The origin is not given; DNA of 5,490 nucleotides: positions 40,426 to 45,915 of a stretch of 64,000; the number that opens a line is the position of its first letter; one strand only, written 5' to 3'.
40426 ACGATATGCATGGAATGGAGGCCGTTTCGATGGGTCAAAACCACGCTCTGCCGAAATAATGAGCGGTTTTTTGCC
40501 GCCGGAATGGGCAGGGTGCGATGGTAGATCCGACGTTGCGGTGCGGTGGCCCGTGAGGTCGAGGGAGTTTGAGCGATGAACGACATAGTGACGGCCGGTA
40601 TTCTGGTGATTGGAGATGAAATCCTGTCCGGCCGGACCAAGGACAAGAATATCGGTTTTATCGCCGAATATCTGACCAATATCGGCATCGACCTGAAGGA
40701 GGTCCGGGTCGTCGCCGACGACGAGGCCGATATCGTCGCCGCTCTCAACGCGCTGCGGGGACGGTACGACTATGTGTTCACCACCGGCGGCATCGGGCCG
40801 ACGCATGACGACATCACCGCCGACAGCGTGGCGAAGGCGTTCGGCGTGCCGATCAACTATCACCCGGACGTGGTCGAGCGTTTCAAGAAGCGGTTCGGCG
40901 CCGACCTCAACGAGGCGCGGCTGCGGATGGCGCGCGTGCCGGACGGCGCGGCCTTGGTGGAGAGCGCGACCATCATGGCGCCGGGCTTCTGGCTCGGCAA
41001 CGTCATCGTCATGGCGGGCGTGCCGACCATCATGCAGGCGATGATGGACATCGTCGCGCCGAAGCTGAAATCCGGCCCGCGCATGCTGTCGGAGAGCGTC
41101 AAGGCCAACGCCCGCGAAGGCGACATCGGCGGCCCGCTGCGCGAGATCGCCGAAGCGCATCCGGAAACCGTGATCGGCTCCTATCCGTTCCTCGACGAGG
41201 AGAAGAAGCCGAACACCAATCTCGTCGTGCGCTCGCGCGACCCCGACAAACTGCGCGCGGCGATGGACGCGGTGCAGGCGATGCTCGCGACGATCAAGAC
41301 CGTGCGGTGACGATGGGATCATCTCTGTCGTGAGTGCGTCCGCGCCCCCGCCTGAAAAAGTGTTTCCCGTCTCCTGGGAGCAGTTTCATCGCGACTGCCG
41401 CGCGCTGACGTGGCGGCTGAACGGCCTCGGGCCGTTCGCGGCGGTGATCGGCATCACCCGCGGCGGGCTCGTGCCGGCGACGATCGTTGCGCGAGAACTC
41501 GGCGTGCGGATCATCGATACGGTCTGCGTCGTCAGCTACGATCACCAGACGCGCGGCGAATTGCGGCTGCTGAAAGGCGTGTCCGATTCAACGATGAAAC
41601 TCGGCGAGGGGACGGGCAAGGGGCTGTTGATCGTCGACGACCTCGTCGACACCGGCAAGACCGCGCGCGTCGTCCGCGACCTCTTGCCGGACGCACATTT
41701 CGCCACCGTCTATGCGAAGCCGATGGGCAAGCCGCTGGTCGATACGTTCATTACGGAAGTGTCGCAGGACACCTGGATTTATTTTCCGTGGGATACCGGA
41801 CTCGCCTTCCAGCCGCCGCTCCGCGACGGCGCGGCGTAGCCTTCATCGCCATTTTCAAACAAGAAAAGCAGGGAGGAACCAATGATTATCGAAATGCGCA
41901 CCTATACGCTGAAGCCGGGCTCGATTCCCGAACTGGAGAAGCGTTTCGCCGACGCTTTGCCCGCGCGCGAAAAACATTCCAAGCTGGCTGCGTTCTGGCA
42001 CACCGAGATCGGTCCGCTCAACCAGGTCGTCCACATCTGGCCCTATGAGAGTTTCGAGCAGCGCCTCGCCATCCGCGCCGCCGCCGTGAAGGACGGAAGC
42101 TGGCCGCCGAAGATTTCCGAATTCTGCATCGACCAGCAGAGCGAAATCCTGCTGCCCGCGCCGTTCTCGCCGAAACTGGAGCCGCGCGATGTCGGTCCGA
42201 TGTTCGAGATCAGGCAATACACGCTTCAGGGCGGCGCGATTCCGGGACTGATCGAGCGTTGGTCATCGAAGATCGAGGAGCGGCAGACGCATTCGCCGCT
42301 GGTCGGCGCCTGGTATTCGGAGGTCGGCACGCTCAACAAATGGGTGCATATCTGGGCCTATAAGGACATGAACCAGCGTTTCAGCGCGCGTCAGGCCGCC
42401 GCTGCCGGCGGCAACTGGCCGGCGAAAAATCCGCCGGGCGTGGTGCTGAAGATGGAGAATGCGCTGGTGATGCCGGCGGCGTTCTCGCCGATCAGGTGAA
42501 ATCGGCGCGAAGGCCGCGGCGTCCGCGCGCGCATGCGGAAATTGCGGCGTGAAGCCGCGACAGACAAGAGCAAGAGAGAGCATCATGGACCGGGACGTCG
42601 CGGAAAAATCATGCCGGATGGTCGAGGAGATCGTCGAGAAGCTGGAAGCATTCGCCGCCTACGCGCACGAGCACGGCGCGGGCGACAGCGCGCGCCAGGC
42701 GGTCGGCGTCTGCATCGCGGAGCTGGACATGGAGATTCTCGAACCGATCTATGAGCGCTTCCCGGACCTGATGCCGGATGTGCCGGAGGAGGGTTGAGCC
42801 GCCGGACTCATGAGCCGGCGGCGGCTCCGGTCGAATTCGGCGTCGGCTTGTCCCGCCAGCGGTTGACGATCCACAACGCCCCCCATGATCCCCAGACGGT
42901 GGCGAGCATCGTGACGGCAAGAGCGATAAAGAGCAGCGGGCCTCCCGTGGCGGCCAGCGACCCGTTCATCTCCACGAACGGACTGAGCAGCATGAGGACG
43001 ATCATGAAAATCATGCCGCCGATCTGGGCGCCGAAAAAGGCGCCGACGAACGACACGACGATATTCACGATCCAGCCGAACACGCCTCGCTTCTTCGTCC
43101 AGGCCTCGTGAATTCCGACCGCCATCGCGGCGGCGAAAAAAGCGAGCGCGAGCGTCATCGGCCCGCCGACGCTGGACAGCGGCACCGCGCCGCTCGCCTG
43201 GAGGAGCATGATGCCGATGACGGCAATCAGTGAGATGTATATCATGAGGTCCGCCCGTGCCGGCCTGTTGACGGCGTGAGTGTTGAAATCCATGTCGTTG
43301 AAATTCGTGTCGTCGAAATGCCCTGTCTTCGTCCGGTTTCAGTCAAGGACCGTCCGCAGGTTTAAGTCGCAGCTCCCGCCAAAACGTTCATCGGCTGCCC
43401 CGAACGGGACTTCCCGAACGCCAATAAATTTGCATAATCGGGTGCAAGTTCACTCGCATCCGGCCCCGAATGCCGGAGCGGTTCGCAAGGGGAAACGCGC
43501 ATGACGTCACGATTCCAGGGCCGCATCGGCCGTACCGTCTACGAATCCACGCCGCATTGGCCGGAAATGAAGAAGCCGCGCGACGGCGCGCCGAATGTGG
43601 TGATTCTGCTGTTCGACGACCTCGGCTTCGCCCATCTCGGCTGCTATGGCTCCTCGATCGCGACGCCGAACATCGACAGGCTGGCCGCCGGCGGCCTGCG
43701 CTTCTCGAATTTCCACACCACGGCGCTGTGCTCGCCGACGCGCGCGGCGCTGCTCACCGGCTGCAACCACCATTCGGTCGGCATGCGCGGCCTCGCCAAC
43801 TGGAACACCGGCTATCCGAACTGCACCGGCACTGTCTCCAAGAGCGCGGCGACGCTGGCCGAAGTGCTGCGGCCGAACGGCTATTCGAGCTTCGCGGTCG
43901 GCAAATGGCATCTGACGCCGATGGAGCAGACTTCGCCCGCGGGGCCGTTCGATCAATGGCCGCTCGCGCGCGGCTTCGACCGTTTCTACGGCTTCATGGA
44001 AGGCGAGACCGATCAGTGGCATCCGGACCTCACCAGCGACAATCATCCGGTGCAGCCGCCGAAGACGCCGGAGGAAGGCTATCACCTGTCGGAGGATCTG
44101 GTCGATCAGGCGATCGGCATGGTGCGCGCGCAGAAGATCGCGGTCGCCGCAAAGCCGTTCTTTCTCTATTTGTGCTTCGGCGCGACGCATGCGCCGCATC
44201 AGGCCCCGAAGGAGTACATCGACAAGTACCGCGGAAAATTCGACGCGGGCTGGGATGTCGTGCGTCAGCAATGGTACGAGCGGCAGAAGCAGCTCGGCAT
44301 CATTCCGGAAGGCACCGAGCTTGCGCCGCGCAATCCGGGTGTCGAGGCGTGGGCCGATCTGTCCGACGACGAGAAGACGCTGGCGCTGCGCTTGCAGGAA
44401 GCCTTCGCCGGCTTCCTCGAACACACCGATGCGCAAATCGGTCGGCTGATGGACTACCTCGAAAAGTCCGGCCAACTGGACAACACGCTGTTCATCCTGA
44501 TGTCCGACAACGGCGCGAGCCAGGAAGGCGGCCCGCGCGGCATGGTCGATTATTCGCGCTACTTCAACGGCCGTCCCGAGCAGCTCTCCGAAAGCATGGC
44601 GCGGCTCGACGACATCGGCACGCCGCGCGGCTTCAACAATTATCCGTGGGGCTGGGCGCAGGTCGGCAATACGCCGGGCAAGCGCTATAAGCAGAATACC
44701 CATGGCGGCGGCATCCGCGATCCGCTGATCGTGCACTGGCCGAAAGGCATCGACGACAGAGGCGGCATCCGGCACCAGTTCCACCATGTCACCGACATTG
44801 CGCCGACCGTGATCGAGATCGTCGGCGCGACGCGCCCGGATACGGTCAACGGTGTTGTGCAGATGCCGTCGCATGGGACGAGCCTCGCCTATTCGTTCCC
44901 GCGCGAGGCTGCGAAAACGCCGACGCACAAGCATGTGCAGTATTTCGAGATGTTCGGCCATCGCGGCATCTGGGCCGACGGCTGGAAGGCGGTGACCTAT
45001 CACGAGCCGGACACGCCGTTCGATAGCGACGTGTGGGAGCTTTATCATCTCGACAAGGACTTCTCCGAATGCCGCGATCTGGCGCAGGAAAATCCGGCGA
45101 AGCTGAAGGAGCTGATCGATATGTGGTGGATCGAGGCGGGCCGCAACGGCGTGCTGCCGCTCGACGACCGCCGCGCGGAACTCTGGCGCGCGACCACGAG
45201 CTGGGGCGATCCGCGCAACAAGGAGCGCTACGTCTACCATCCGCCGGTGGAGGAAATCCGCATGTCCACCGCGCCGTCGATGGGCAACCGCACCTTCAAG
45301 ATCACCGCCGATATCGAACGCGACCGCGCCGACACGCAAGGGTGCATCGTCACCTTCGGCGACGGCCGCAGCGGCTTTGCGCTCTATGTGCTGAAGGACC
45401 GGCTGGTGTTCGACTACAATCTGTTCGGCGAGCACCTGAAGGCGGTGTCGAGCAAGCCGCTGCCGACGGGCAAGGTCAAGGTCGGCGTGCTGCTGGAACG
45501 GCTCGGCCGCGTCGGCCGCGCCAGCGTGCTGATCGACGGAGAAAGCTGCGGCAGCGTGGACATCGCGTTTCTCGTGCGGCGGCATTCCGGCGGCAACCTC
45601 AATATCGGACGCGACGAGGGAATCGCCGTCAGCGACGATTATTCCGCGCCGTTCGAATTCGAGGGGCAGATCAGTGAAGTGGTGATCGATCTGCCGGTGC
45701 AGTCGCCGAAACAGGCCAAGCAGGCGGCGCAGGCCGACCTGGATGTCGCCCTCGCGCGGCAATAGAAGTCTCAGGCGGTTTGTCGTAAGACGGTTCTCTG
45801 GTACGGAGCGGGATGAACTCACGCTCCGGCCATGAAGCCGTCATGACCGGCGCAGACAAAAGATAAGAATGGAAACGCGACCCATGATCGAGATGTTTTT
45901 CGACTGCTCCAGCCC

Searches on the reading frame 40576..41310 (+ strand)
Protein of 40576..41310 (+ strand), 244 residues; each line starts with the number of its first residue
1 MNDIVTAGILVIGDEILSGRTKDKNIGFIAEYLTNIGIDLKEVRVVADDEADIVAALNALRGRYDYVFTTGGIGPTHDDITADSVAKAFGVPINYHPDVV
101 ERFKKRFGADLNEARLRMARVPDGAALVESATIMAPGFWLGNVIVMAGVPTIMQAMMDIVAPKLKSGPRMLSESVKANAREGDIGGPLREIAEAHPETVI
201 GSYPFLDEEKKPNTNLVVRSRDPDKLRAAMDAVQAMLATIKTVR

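Call 56: search_protein_families(library=pfam, proteins=[window:40576-41310:+])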
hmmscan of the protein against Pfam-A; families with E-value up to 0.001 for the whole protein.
window:40576-41310:+ (244 aa): 2 families
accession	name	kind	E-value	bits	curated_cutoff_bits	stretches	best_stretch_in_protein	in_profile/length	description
PF00994.29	MoCF_biosynth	-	5.9e-35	120.5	26.6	1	8-165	1-143/144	Probable molybdopterin binding domain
PF24102.1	FLAD1_M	-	2.3e-17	63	27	1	170-241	2-73/78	FAD synthase, middle domain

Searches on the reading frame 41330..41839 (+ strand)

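Call 56: search_protein_families(library=pfam, proteins=[window:41330-41839:+])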
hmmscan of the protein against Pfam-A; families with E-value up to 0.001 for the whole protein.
window:41330-41839:+ (169 aa): 1 family
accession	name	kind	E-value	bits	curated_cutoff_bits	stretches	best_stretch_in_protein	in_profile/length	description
PF00156.33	Pribosyltran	-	6.6e-19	68.2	26.3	1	16-160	2-157/158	Phosphoribosyl transferase domain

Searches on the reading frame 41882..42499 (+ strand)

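Call 56: search_protein_families(library=pfam, proteins=[window:41882-42499:+])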
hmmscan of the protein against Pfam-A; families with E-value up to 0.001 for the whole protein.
window:41882-42499:+ (205 aa): 1 family
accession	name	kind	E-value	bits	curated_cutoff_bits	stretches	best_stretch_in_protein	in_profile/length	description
PF07978.19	NIPSNAP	-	1.2e-50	170.3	22.3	2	4-97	2-102/102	NIPSNAP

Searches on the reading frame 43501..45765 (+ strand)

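Call 56: search_protein_families(library=pfam, proteins=[window:43501-45765:+])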
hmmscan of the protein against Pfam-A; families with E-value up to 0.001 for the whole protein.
window:43501-45765:+ (754 aa): 3 families
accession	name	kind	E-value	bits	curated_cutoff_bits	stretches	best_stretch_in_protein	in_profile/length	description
PF00884.28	Sulfatase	-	3.5e-68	230.6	25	1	31-442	1-300/301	Sulfatase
PF16347.10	SGSH_C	-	5.5e-11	43.3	29.3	1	402-531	13-135/154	N-sulphoglucosamine sulphohydrolase, C-terminal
PF01663.27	Phosphodiest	-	3.2e-05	24.1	23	1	300-354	182-235/342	Type I phosphodiesterase / nucleotide pyrophosphatase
